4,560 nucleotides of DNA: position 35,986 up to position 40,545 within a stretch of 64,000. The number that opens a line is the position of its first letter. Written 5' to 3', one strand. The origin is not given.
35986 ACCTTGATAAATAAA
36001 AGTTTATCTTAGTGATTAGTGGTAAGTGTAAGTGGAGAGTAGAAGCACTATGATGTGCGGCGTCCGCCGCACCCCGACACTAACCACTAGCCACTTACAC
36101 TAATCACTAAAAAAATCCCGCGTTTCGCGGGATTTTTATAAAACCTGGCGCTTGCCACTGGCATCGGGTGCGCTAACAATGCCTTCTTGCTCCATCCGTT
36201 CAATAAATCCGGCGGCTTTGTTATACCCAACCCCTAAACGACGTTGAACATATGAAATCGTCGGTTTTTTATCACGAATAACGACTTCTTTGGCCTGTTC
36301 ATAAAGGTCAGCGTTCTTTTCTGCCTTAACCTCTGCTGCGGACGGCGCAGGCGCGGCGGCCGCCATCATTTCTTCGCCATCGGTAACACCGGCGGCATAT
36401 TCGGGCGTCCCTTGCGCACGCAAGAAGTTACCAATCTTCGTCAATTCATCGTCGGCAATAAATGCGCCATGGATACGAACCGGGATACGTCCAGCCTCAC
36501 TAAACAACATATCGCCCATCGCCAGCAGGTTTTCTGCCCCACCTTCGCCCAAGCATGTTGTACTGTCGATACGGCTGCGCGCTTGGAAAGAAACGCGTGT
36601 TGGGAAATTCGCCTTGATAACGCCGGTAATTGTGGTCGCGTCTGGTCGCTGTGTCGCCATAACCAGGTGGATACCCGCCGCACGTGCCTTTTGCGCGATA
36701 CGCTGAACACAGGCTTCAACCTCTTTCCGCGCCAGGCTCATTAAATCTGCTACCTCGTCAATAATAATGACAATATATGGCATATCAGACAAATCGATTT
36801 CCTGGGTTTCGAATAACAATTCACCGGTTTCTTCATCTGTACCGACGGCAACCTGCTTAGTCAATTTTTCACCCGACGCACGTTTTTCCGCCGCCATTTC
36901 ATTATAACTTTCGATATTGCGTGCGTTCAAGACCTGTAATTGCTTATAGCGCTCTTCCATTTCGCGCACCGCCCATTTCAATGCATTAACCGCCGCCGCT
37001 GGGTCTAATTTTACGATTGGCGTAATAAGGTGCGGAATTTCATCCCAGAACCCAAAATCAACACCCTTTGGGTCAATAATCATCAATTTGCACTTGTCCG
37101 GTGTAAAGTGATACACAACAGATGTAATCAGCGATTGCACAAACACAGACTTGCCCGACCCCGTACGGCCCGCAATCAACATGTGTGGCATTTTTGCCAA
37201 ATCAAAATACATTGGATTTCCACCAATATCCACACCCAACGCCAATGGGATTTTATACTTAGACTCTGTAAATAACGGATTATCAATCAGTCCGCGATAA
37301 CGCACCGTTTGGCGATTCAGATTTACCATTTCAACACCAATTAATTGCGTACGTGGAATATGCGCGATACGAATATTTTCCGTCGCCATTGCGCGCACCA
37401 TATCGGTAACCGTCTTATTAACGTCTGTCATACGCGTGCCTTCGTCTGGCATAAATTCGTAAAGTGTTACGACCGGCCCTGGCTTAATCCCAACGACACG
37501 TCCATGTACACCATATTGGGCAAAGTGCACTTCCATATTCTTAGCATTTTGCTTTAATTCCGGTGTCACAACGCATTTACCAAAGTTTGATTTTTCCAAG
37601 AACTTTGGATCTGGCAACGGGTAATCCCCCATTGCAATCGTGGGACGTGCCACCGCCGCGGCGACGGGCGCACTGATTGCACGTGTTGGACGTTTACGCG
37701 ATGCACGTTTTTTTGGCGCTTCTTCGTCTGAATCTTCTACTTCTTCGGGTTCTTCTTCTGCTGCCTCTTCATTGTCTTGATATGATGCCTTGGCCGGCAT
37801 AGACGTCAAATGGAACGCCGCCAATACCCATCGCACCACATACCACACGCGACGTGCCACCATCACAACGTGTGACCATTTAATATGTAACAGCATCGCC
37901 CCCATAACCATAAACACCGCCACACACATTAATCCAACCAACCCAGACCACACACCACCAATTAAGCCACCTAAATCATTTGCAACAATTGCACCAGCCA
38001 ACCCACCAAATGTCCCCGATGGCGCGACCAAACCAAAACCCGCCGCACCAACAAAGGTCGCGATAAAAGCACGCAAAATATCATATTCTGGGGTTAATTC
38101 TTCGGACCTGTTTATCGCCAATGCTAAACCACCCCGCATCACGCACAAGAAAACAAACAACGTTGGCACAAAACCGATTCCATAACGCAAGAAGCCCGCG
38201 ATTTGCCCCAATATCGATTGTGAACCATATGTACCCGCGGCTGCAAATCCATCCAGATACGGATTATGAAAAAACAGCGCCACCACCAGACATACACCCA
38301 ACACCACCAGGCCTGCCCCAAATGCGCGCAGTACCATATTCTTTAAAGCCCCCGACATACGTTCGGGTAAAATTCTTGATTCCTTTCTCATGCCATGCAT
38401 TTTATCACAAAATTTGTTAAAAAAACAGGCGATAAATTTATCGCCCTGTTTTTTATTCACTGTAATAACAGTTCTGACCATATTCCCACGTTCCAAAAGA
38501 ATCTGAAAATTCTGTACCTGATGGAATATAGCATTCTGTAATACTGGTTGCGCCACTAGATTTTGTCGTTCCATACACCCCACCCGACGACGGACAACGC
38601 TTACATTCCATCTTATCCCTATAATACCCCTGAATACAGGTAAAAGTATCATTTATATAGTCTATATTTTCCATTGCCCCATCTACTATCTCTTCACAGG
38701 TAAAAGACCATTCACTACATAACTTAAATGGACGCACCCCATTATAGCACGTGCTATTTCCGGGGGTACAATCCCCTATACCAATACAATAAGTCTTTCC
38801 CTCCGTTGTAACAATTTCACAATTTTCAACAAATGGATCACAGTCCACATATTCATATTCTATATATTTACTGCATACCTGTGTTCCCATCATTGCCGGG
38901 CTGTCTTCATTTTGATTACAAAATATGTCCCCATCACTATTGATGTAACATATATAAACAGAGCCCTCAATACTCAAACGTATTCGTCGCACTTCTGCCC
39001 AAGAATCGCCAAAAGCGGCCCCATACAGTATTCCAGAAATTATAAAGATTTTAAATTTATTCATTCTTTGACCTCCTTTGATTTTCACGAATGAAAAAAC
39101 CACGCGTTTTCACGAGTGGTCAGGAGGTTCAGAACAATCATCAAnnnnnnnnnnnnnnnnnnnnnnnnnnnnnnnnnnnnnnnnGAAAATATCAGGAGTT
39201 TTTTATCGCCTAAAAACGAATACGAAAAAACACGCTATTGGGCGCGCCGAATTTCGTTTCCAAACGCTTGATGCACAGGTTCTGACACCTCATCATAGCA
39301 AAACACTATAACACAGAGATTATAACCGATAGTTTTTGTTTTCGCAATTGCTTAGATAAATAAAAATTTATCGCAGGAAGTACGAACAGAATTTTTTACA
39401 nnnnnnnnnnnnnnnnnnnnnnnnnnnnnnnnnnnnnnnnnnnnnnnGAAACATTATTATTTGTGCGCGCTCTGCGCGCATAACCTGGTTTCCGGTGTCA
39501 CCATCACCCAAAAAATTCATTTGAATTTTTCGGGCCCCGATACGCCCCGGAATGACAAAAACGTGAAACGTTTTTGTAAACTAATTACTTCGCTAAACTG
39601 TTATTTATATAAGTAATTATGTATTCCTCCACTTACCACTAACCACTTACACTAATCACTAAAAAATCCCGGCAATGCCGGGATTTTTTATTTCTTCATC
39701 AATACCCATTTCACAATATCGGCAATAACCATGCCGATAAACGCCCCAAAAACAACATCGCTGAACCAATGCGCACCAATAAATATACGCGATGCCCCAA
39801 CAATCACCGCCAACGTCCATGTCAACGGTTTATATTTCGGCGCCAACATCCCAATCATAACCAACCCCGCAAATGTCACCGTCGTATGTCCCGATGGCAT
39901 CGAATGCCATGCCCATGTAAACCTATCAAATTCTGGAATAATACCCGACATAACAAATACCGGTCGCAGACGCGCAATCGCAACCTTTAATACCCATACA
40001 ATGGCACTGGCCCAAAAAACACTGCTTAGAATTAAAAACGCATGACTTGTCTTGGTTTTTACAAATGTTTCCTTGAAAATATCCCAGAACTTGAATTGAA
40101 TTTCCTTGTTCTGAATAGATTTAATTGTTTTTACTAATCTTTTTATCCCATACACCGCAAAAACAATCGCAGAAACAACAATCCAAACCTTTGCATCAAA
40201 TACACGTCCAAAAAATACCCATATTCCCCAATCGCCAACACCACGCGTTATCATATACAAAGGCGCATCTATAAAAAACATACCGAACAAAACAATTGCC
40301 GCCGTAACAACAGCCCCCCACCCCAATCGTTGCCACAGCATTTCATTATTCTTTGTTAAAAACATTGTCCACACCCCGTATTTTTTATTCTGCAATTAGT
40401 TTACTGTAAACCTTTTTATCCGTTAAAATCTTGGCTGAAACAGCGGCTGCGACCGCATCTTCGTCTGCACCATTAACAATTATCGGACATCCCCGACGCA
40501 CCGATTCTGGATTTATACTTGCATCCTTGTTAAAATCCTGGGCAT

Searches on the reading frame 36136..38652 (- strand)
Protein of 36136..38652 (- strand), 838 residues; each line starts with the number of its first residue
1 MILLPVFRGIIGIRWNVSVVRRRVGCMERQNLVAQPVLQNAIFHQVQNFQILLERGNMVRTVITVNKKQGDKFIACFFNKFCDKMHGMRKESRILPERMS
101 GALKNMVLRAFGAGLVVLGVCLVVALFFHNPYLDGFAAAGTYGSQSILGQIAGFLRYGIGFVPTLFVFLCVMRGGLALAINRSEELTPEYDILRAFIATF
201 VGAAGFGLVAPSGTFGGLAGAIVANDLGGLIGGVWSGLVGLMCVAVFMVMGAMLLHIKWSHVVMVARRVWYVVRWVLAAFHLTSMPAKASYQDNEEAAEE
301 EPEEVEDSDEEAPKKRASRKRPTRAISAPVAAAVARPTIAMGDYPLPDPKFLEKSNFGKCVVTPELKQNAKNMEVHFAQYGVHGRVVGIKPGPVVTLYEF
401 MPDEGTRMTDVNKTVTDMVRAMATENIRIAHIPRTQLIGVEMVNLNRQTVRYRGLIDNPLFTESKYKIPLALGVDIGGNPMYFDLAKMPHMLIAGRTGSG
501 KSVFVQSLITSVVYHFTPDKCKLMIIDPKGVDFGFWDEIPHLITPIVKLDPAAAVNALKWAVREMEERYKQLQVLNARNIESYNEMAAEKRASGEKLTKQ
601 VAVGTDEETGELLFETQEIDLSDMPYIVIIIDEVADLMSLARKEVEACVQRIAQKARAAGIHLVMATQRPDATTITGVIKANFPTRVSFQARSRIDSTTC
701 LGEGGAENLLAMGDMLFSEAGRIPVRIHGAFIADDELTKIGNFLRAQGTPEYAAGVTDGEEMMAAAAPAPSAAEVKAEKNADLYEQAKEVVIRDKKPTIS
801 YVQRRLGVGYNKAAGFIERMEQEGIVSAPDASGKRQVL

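Call 28: search_protein_families(library=pfam, proteins=[window:36136-38652:-], max_evalue=0.001)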
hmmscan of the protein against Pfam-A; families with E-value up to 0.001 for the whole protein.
window:36136-38652:- (838 aa): 5 families
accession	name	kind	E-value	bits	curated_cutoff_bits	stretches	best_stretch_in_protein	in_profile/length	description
PF01580.24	FtsK_SpoIIIE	-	1.5e-60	204.9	24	1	457-670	7-219/221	FtsK/SpoIIIE family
PF09397.16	FtsK_gamma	-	5e-21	74.6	30.6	1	780-838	3-61/63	Ftsk gamma domain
PF17854.6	FtsK_alpha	-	3.2e-19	69.4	22.9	1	346-443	1-100/101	FtsK alpha domain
PF01935.23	DUF87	-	2.8e-07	31.3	23.2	1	480-537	13-68/220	Helicase HerA, central domain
PF12846.13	AAA_10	-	0.00042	19.9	27.5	0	488-542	21-71/362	AAA-like domain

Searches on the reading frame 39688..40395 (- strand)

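Call 28: search_protein_families(library=pfam, proteins=[window:39688-40395:-], max_evalue=0.001)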
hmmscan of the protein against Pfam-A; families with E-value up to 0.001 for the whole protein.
window:39688-40395:- (235 aa): 3 families
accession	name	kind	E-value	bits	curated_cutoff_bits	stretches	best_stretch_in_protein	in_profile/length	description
PF01569.27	PAP2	-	4.4e-22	78.7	27.2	1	121-231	4-124/130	PAP2 superfamily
PF14378.12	PAP2_3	-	0.00029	21.2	27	1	163-225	124-188/190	PAP2 superfamily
PF14360.12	PAP2_C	-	0.00038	21.4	27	1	166-224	6-68/74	PAP2 superfamily C-terminal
